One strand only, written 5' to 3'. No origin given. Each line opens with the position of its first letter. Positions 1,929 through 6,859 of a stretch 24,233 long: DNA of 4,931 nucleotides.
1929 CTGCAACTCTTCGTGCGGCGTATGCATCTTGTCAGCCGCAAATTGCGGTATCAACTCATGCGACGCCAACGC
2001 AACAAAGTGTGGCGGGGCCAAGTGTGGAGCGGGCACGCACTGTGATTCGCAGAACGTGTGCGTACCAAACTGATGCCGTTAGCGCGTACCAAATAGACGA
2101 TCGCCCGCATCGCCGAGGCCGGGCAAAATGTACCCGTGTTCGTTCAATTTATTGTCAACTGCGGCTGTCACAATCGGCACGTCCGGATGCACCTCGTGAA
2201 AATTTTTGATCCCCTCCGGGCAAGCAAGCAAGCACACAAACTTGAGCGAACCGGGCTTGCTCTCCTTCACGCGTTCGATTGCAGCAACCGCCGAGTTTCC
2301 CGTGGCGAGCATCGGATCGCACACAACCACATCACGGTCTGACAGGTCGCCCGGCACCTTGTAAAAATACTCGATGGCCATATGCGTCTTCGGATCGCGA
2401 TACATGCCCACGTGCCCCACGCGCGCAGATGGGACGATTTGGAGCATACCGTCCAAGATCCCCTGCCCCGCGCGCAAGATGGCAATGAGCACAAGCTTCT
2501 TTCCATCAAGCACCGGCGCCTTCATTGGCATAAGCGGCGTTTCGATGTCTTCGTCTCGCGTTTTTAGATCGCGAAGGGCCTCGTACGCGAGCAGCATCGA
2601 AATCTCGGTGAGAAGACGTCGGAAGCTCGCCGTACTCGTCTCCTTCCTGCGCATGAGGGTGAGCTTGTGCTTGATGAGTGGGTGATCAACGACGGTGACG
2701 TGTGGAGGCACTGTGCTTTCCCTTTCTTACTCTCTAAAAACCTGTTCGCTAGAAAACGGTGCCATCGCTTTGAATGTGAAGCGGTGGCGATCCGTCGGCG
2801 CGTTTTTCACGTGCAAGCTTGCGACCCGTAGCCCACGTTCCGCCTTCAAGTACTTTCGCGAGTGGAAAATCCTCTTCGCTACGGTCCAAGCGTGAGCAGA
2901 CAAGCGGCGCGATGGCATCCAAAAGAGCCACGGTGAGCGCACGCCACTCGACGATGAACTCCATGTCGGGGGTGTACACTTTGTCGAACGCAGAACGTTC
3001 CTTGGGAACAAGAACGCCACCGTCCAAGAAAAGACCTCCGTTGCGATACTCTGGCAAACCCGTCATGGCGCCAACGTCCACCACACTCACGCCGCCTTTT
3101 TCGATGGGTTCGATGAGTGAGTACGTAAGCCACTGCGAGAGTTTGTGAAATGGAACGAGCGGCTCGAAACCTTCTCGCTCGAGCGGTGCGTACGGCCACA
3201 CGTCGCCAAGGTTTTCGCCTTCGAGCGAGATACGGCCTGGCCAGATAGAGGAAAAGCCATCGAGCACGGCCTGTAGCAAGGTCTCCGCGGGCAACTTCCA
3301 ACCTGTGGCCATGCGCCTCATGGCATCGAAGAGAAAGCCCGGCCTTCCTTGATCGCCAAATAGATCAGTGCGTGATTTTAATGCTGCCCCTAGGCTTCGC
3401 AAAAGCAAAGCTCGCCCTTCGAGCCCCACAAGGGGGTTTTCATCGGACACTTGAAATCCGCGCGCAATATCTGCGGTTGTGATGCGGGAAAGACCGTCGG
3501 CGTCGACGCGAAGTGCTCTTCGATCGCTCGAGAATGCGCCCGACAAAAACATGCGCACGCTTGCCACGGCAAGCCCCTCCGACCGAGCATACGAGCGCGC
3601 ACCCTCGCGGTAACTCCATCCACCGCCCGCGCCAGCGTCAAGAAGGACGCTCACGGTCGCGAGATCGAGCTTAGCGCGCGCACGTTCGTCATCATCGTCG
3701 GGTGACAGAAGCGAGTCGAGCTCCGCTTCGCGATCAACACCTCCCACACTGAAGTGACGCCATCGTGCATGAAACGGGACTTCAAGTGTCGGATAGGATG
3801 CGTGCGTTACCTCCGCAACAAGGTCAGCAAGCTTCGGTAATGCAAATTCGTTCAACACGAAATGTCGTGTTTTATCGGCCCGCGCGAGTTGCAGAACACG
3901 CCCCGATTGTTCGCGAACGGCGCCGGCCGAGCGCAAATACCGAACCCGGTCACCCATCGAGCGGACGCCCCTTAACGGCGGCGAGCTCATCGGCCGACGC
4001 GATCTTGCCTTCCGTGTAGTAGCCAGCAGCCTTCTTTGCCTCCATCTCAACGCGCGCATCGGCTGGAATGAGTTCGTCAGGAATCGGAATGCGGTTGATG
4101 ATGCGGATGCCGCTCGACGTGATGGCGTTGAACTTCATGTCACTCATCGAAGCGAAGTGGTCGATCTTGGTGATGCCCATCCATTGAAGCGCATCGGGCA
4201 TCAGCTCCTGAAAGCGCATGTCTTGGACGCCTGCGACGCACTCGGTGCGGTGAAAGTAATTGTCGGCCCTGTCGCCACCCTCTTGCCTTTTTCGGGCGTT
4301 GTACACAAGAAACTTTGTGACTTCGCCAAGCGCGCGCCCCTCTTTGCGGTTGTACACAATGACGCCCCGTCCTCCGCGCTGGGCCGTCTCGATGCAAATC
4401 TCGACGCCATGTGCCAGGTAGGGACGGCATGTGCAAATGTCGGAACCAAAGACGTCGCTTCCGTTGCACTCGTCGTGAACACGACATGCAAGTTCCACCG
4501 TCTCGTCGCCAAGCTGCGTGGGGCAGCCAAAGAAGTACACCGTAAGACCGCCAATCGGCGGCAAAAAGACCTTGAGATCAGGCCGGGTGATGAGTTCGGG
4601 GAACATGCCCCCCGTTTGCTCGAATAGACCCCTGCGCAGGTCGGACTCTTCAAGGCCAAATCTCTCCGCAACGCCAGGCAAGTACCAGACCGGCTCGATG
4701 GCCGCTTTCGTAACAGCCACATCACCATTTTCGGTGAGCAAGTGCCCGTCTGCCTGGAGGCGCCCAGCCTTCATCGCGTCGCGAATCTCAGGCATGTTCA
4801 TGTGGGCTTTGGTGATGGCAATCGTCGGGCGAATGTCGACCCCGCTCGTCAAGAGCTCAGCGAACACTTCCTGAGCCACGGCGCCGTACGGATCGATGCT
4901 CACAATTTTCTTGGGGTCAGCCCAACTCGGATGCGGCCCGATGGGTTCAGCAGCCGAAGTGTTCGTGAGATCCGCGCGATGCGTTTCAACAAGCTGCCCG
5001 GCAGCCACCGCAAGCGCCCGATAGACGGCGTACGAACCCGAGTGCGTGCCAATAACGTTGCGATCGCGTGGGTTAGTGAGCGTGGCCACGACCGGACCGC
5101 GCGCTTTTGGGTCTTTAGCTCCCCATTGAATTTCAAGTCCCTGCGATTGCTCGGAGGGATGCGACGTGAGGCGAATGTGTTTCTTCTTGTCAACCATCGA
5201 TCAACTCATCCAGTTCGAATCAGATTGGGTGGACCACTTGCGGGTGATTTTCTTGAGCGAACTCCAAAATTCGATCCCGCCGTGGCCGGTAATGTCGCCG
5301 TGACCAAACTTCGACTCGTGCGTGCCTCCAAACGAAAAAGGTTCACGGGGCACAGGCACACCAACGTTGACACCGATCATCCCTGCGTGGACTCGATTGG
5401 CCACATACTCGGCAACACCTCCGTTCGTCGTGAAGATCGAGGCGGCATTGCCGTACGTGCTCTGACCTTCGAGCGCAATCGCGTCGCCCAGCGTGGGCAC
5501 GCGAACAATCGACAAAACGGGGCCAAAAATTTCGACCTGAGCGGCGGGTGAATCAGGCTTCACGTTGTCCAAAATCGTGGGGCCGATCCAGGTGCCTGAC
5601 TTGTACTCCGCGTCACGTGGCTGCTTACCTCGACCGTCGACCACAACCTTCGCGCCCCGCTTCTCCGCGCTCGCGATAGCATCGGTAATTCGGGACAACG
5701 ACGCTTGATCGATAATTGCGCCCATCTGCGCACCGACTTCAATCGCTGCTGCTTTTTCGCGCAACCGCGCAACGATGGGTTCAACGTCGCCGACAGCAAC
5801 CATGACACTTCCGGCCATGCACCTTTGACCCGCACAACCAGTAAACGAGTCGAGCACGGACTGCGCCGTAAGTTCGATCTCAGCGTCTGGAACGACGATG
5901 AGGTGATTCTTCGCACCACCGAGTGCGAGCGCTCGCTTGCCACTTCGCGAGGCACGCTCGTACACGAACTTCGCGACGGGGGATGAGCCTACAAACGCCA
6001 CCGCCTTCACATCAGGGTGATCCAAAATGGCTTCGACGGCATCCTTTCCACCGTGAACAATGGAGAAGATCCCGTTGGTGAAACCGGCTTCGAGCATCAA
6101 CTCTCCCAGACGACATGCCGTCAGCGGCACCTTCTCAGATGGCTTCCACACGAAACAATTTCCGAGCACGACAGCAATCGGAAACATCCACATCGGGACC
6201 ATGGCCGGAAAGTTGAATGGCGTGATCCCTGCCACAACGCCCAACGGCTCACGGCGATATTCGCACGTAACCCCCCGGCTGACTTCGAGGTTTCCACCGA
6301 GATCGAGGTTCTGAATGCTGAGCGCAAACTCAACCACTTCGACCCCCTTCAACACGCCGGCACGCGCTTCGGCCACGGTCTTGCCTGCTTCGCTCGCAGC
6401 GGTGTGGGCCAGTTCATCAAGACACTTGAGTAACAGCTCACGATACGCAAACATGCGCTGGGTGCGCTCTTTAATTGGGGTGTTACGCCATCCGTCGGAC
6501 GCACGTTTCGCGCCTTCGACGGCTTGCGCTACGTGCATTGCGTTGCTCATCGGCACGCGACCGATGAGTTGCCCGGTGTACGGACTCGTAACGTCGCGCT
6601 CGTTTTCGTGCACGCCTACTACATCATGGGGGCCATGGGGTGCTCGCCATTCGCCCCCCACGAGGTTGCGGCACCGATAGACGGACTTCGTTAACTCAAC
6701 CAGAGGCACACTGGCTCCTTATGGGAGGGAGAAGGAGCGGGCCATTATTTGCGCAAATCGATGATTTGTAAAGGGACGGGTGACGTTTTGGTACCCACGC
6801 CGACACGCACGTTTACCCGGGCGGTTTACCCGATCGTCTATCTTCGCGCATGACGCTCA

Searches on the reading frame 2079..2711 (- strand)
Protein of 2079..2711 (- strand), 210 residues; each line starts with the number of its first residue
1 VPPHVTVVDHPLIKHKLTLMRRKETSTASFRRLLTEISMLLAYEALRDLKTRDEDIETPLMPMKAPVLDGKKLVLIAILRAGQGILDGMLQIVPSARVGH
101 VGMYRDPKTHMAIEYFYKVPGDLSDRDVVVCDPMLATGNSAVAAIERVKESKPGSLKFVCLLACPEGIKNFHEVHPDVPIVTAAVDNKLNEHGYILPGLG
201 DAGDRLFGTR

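Call 68: search_protein_families(library=pfam, proteins=[window:2079-2711:-], max_evalue=0.00001)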
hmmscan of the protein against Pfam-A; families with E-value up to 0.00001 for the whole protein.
window:2079-2711:- (210 aa): 2 families
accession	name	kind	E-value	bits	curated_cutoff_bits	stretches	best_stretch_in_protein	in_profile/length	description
PF14681.12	UPRTase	-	2.1e-73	246.6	27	1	7-209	1-206/206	Uracil phosphoribosyltransferase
PF00156.33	Pribosyltran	-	9e-08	32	26.3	1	69-169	27-131/158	Phosphoribosyl transferase domain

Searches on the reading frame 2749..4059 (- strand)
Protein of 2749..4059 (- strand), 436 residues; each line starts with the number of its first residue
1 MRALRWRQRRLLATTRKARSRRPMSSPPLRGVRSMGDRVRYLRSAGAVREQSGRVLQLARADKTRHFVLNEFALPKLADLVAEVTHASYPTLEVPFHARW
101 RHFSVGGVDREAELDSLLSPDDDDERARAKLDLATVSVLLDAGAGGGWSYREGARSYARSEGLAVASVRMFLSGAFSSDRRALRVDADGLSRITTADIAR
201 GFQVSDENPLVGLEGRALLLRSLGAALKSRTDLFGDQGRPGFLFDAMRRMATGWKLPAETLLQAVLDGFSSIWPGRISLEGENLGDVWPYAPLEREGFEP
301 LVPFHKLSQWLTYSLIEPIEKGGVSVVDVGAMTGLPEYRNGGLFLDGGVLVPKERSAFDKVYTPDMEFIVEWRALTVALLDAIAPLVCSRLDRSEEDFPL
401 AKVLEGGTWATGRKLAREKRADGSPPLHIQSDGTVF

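Call 68: search_protein_families(library=pfam, proteins=[window:2749-4059:-], max_evalue=0.00001)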
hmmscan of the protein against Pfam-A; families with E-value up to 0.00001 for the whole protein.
window:2749-4059:- (436 aa): 1 family
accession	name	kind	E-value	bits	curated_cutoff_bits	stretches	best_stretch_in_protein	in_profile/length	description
PF07958.16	DUF1688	-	1.9e-144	482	25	1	41-436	1-420/420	Protein of unknown function (DUF1688)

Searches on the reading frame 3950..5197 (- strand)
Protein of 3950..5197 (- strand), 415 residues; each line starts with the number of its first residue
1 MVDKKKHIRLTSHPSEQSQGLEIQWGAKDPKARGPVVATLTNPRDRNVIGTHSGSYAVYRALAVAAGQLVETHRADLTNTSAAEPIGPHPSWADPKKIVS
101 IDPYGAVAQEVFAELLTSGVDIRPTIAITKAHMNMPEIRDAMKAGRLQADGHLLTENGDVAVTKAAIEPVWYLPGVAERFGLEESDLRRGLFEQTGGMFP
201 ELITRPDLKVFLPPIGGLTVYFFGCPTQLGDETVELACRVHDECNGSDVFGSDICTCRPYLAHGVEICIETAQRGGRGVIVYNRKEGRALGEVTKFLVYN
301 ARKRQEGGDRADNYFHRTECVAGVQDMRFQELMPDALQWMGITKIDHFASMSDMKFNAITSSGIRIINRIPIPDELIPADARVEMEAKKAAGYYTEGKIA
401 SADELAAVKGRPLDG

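Call 68: search_protein_families(library=pfam, proteins=[window:3950-5197:-], max_evalue=0.00001)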
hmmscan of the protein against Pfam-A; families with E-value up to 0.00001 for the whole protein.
window:3950-5197:- (415 aa): 2 families
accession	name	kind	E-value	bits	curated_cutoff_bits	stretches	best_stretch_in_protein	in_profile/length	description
PF12471.13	GTP_CH_N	-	1.9e-84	282.7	25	1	6-194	1-193/193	GTP cyclohydrolase N terminal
PF00925.25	GTP_cyclohydro2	-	4.7e-13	49.5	23.3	1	230-371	35-165/165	GTP cyclohydrolase II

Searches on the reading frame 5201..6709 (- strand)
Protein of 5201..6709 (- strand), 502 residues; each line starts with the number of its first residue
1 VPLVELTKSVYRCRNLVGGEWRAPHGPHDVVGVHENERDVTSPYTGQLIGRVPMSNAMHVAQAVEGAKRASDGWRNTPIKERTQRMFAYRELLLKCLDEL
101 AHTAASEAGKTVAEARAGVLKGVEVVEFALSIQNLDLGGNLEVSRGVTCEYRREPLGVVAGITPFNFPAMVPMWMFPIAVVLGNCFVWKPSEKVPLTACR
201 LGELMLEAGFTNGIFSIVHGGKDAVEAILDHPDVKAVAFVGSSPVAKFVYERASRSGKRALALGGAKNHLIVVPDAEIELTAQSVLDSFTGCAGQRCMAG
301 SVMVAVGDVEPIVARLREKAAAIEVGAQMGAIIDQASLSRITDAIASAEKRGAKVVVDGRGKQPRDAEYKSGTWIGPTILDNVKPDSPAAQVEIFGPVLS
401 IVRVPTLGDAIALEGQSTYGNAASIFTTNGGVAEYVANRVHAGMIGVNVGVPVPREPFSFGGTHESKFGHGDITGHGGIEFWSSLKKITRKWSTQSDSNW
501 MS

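Call 68: search_protein_families(library=pfam, proteins=[window:5201-6709:-], max_evalue=0.00001)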
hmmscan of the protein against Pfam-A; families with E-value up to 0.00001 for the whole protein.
window:5201-6709:- (502 aa): 1 family
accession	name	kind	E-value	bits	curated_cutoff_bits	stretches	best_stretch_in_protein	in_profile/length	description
PF00171.27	Aldedh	-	1.5e-123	413.3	23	1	36-487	7-460/461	Aldehyde dehydrogenase family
